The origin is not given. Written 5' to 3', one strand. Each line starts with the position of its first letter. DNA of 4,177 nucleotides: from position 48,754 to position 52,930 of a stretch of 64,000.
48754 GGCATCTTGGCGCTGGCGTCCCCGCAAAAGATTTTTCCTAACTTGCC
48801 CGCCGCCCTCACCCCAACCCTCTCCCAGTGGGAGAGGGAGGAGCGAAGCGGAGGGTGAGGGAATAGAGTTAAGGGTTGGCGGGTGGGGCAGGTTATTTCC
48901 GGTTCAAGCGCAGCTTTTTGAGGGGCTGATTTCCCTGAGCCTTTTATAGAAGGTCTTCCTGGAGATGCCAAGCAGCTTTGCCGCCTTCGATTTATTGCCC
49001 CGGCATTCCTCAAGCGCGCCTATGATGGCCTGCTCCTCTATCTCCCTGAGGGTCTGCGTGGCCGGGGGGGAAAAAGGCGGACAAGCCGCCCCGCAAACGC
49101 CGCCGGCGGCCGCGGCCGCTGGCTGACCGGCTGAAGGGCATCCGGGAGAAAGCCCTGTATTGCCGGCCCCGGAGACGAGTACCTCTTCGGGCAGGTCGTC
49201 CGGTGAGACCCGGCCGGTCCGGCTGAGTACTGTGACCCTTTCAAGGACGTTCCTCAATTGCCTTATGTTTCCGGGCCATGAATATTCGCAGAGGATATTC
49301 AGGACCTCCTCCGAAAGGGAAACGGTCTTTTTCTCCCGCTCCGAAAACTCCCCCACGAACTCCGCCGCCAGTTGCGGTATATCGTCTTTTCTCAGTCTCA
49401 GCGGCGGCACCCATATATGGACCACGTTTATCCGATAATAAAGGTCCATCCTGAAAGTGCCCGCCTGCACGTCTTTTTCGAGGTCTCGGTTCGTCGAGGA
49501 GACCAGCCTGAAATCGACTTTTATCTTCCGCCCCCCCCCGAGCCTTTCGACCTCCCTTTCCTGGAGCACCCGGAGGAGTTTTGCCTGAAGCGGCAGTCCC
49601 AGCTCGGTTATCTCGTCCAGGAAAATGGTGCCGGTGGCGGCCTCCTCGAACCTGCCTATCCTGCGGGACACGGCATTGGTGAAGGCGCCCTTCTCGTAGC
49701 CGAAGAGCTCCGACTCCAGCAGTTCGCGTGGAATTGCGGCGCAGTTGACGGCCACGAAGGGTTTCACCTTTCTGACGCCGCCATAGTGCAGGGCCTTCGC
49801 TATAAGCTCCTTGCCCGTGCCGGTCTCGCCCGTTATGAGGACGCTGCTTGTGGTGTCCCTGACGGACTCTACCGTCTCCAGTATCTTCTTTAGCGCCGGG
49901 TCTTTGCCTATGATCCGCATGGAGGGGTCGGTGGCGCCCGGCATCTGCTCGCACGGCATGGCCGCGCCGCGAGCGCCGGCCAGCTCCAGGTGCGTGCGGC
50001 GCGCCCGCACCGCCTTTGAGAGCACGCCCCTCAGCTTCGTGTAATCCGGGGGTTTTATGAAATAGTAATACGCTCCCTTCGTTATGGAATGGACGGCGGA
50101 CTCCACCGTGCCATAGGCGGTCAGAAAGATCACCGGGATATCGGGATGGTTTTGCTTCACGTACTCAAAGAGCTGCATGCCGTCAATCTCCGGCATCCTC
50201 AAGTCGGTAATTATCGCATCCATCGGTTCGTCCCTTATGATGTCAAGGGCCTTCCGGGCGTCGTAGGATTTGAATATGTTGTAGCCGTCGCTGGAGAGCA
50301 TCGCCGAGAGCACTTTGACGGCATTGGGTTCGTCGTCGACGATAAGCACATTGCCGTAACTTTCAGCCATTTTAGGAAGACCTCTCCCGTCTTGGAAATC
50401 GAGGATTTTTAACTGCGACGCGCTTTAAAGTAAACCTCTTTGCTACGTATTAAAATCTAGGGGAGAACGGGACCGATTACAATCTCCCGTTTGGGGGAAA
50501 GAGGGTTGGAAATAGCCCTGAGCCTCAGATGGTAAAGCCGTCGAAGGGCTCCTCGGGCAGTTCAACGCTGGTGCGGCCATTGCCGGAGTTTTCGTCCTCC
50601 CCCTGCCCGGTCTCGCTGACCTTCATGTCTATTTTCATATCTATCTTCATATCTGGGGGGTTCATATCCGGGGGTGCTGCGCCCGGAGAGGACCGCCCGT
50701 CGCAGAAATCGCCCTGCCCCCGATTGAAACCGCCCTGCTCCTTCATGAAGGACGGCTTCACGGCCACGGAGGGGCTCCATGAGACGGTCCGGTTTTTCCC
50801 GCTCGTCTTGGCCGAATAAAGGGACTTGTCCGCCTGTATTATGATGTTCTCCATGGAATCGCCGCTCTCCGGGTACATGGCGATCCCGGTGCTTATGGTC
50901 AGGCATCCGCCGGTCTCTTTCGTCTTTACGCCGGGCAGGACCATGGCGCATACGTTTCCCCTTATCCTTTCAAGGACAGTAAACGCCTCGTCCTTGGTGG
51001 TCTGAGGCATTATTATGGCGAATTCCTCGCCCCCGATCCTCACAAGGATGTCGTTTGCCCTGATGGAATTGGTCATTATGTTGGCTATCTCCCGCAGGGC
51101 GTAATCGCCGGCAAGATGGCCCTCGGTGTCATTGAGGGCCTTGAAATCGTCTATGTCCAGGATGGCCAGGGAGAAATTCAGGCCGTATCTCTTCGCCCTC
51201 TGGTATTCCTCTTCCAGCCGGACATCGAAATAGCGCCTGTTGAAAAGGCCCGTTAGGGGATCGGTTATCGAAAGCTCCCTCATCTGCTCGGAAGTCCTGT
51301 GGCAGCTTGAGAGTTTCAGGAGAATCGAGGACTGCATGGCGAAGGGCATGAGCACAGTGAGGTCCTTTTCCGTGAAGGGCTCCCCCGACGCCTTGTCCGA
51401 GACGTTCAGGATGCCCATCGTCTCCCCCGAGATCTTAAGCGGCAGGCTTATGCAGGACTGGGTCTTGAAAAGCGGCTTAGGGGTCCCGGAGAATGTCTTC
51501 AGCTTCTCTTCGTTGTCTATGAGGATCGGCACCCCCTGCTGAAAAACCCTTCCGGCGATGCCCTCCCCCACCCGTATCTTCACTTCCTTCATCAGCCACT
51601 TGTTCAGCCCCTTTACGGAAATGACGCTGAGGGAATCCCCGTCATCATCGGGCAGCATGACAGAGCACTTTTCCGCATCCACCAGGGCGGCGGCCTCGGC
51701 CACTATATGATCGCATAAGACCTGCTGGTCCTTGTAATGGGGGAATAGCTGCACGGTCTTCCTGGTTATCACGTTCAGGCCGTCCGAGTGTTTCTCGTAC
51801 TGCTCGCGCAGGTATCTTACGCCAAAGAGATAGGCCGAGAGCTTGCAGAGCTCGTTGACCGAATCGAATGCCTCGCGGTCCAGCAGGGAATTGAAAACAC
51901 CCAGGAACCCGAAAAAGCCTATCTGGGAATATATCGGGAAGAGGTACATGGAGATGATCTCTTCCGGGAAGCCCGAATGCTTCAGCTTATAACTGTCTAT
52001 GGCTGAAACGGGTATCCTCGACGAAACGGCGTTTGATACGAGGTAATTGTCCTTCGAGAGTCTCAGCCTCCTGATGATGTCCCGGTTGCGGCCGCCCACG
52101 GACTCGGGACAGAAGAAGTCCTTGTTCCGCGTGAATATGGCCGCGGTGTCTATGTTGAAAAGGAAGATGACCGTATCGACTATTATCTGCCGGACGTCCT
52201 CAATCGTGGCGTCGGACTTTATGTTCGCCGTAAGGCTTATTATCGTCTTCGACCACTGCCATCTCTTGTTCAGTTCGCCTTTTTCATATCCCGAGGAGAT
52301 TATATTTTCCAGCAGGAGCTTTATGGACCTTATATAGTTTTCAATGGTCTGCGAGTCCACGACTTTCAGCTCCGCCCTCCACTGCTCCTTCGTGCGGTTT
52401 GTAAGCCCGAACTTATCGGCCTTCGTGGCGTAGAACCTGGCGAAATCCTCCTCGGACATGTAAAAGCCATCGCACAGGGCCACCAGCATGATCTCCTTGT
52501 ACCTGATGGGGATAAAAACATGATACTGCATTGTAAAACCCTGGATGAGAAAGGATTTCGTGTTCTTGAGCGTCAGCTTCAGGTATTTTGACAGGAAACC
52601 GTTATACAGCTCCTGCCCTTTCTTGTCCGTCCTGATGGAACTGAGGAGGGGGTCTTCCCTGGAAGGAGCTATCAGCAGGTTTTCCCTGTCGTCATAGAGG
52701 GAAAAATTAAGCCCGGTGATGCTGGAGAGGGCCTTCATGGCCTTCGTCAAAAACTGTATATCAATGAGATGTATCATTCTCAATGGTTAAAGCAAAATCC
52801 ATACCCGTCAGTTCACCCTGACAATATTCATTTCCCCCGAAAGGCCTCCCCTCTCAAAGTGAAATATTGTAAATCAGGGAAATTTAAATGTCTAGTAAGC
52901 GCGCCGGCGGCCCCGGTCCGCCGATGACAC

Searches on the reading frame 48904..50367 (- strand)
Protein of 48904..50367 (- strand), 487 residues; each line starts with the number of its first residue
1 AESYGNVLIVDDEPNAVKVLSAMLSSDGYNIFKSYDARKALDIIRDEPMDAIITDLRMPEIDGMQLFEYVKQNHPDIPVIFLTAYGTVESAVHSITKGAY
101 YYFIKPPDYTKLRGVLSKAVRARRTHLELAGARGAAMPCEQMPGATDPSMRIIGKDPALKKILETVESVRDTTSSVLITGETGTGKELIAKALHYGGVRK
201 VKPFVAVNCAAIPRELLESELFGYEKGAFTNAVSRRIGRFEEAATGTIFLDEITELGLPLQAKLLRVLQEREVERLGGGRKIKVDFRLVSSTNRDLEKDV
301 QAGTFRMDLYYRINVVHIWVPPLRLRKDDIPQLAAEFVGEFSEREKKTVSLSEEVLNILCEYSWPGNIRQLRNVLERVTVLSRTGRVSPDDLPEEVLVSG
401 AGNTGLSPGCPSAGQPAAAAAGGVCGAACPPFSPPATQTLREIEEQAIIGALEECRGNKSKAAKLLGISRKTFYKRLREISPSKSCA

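Call 36: search_protein_families(library=pfam, proteins=[window:48904-50367:-], max_evalue=0.0001)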
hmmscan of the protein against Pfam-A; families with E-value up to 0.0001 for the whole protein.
window:48904-50367:- (487 aa): 7 families
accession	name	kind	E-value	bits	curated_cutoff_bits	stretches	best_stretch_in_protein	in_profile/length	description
PF00158.32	Sigma54_activat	-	5.8e-69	231.5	20.2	1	152-318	1-167/168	Sigma-54 interaction domain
PF00072.30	Response_reg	-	3.9e-26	91.8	30.2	1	7-113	1-107/111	Response regulator receiver domain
PF25601.1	AAA_lid_14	-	3.7e-24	84.8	27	1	324-399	1-77/87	AAA+ ATPase lid domain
PF14532.12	Sigma54_activ_2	-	7.2e-22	78.6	25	1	153-323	1-138/138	Sigma-54 interaction domain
PF02954.25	HTH_8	-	1.1e-15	57.5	22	1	439-479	1-41/42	Bacterial regulatory protein, Fis family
PF07728.20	AAA_5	-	4e-06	27.3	22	1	176-294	2-123/139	AAA domain (dynein-related subfamily)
PF13556.12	HTH_30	-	4e-05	23.8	27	0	454-480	10-36/59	PucR C-terminal helix-turn-helix domain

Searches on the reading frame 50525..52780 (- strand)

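Call 36: search_protein_families(library=pfam, proteins=[window:50525-52780:-], max_evalue=0.0001)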
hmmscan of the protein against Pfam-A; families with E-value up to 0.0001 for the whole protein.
window:50525-52780:- (751 aa): 5 families
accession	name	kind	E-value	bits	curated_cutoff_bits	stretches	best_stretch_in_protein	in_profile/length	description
PF00990.26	GGDEF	-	8.5e-45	152.9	23.8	1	505-664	2-161/161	Diguanylate cyclase, GGDEF domain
PF13185.12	GAF_2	-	1.3e-16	61.5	28.6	1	351-488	3-135/136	GAF domain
PF01590.32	GAF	-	1.7e-16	61.4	22.4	1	353-486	3-131/133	GAF domain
PF10114.15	PocR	-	2.4e-07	31.1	23.9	1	5-165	2-162/162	Sensory domain found in PocR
PF13492.12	GAF_3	-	6.8e-06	27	27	1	352-481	2-120/129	GAF domain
